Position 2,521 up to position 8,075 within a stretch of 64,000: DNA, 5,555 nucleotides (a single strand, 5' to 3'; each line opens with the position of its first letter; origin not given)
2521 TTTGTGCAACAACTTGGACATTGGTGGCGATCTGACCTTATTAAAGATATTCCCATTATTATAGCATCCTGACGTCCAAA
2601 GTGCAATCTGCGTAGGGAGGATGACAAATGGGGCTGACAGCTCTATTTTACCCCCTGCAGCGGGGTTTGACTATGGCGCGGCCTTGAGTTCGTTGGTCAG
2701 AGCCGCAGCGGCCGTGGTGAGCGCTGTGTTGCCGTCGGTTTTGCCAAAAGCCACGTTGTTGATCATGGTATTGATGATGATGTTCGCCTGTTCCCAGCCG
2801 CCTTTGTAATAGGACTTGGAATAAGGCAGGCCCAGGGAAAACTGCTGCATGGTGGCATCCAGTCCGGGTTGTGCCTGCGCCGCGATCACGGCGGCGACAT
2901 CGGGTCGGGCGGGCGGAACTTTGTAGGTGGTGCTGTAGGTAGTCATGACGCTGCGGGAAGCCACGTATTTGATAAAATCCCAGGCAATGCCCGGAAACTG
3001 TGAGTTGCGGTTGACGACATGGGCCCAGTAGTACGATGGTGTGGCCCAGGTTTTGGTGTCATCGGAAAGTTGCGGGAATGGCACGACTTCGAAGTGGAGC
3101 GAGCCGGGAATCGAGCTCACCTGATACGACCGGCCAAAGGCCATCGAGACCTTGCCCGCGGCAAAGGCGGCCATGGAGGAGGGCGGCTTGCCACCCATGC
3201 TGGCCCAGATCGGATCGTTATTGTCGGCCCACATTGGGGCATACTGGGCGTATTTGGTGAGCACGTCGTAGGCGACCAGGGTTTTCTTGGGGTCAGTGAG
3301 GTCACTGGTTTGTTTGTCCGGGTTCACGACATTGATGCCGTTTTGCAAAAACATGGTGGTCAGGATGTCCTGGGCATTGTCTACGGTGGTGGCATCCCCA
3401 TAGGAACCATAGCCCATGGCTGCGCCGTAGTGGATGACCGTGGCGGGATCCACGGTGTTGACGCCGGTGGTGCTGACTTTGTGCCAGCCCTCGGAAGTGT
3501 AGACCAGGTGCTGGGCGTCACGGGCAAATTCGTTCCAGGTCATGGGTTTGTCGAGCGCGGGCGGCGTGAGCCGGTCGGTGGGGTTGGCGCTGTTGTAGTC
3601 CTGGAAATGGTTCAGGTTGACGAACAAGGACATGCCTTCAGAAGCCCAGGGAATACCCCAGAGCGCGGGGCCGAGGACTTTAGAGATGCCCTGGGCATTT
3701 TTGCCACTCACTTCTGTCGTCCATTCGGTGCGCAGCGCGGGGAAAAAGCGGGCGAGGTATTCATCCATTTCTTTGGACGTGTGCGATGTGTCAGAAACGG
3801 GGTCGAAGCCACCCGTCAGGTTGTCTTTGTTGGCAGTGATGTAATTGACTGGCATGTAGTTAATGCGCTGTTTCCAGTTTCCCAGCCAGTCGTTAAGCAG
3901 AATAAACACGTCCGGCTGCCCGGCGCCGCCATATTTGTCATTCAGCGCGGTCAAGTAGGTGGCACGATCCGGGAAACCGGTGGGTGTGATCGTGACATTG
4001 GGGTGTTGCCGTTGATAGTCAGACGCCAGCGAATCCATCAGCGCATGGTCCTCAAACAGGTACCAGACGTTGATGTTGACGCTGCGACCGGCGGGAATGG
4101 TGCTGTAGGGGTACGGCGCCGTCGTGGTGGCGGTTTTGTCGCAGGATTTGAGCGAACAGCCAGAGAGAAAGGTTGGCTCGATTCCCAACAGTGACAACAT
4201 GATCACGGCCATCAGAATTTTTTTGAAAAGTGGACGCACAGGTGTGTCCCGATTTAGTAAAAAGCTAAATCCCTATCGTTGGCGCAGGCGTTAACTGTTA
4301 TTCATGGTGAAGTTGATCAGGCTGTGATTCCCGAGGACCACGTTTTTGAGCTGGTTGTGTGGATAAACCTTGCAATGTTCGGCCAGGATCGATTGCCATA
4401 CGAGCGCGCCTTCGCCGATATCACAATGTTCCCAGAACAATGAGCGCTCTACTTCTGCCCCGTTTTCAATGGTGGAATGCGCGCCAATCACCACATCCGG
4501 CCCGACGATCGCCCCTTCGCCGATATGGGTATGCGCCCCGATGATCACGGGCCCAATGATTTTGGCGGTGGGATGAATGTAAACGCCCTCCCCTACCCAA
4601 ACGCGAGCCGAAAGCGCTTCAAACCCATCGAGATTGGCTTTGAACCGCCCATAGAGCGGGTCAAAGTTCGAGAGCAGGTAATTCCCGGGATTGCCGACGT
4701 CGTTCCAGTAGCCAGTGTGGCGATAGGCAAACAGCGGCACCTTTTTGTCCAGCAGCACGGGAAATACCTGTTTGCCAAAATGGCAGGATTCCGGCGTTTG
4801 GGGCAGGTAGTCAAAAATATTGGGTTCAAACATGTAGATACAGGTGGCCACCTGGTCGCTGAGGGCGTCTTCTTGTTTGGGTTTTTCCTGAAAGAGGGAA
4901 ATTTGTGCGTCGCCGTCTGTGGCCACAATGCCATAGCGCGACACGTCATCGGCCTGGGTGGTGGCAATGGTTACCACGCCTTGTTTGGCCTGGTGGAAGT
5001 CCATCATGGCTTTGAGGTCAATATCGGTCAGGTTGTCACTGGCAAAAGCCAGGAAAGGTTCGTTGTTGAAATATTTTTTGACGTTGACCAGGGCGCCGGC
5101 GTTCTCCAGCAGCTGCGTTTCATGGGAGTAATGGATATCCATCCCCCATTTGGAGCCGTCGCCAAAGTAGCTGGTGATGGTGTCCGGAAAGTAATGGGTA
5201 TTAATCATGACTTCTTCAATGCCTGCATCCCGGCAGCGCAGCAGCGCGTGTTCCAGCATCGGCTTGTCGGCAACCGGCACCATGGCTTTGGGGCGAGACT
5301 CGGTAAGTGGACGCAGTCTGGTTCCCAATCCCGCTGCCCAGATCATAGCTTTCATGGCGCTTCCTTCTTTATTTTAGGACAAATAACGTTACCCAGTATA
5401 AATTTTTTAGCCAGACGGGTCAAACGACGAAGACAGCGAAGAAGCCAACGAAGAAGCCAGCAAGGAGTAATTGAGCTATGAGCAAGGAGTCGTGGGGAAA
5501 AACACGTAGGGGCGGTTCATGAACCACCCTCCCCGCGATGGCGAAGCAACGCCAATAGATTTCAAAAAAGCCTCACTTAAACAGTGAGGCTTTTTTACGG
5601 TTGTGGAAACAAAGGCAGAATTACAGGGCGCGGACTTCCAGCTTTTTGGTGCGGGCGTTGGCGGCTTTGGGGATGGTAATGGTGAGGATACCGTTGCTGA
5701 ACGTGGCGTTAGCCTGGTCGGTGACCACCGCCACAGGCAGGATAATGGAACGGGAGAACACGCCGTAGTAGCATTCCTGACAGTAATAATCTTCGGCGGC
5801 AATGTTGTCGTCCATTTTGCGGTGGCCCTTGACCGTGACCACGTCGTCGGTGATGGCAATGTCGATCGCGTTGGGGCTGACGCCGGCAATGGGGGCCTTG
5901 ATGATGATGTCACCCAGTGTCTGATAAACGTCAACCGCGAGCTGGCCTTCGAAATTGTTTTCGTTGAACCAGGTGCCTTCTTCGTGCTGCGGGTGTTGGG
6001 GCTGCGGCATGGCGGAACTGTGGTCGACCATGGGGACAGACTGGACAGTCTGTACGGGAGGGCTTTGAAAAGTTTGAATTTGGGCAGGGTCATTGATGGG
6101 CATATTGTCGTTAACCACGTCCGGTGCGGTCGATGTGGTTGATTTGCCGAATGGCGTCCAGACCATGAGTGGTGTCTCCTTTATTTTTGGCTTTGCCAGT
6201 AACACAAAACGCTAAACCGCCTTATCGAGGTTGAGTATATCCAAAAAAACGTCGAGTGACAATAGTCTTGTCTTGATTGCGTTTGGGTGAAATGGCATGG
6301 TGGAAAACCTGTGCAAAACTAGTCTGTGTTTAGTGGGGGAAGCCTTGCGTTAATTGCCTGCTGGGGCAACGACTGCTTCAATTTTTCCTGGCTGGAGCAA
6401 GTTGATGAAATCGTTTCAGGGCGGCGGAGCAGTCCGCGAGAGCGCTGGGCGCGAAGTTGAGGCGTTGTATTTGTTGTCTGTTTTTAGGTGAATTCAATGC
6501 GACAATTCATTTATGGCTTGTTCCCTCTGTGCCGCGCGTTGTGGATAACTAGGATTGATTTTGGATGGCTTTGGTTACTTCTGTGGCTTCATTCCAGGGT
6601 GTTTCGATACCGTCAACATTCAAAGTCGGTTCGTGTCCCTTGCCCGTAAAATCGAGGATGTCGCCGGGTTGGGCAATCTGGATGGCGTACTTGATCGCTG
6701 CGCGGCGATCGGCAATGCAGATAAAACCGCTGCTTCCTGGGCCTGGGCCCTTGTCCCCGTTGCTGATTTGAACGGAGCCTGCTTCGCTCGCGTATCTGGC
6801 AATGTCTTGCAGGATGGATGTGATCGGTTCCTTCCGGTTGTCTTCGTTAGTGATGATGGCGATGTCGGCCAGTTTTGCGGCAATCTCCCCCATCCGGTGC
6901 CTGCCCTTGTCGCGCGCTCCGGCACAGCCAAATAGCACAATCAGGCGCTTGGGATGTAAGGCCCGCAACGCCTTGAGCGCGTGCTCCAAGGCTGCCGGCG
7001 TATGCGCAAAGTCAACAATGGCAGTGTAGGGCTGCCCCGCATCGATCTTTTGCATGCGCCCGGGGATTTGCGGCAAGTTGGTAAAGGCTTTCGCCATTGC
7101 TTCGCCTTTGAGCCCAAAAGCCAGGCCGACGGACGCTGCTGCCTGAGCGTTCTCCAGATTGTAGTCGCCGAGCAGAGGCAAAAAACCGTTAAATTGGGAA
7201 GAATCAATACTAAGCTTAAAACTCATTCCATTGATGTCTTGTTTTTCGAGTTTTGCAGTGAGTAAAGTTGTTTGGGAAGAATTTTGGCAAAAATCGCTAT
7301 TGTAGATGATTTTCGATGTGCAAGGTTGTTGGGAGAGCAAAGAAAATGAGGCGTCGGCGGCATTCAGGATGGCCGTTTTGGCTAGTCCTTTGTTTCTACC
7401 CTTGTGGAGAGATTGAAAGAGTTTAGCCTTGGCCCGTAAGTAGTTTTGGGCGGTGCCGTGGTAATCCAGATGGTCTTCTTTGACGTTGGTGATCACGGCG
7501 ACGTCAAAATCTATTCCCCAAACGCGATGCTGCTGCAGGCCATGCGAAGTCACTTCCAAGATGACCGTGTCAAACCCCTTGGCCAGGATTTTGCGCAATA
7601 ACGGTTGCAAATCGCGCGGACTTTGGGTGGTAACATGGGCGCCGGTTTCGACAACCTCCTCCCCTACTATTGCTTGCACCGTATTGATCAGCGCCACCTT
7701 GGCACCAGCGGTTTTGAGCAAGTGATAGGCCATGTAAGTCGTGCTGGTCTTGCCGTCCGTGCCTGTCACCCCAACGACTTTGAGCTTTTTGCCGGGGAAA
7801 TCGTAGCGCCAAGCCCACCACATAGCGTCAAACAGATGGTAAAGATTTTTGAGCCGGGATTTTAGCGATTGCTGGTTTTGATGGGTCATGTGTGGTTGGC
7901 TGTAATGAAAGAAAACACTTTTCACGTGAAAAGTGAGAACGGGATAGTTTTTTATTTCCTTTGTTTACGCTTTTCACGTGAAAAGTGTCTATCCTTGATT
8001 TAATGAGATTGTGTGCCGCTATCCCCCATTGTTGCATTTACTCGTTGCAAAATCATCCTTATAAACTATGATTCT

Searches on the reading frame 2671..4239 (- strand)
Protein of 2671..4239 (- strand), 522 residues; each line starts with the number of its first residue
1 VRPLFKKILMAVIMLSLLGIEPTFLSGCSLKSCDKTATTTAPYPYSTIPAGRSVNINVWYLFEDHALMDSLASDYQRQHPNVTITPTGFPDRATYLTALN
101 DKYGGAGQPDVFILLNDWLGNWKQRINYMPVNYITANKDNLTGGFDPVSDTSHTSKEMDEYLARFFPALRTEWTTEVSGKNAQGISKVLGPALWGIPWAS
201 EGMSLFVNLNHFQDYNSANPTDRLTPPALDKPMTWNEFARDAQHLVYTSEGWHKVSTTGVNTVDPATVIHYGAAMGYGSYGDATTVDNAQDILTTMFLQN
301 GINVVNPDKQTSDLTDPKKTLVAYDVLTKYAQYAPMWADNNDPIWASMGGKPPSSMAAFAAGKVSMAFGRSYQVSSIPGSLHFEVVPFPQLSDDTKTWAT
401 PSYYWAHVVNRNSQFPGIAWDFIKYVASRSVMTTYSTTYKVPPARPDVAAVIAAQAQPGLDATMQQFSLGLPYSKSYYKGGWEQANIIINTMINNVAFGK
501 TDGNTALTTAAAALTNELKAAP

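Call 85: search_protein_families(library=pfam, proteins=[window:2671-4239:-], max_evalue=0.001)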
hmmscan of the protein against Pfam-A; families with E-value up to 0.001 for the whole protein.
window:2671-4239:- (522 aa): 2 families
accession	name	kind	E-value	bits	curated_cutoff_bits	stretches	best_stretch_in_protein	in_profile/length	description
PF13416.11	SBP_bac_8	-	2.4e-12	47.7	27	1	71-459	2-276/279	Bacterial extracellular solute-binding protein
PF01547.30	SBP_bac_1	-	7.9e-10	39.6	26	1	68-429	10-303/307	Bacterial extracellular solute-binding protein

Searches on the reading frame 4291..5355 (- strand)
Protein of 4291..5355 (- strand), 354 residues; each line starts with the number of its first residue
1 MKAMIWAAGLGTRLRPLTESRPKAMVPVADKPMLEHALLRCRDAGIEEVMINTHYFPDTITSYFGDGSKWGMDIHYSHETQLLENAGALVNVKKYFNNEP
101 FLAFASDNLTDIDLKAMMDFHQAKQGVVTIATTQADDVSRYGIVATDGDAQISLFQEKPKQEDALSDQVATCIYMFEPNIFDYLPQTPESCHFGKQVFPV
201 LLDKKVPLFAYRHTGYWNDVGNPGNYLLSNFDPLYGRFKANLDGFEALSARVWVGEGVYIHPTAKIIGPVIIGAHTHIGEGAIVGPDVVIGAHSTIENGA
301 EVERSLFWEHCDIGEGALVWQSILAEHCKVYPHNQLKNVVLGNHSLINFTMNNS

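Call 85: search_protein_families(library=pfam, proteins=[window:4291-5355:-], max_evalue=0.001)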
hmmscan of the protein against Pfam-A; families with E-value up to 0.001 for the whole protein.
window:4291-5355:- (354 aa): 6 families
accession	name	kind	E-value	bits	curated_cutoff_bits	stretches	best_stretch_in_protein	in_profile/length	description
PF00483.29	NTP_transferase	-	7.4e-50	170.2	21.2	1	2-227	1-236/245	Nucleotidyl transferase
PF00132.30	Hexapep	-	2.2e-12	46.5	27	2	252-285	2-35/36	Bacterial transferase hexapeptide (six repeats)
PF25084.1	LbH_EIF2B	-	8e-12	45.5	54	1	252-344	4-96/105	EIF2B subunit epsilon LbH domain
PF12804.13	NTP_transf_3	-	5.1e-08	33.7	27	1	3-73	1-65/160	MobA-like NTP transferase domain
PF24894.1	Hexapep_GlmU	-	7.6e-07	29.6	23.3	1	294-347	24-77/104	GlmU-like, C-terminal hexapeptide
PF25087.1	GMPPB_C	-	0.00059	19.9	39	1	266-348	1-84/110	GMPPB C-terminal domain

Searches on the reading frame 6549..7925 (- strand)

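Call 85: search_protein_families(library=pfam, proteins=[window:6549-7925:-], max_evalue=0.001)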
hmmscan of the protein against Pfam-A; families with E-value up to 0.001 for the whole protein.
window:6549-7925:- (458 aa): 2 families
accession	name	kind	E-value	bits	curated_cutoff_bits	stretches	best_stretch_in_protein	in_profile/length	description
PF08245.18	Mur_ligase_M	-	9.9e-43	146.9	24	1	53-266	1-199/200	Mur ligase middle domain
PF02875.26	Mur_ligase_C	-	9.7e-26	91.5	28.4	1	289-430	1-127/127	Mur ligase, glutamate ligase domain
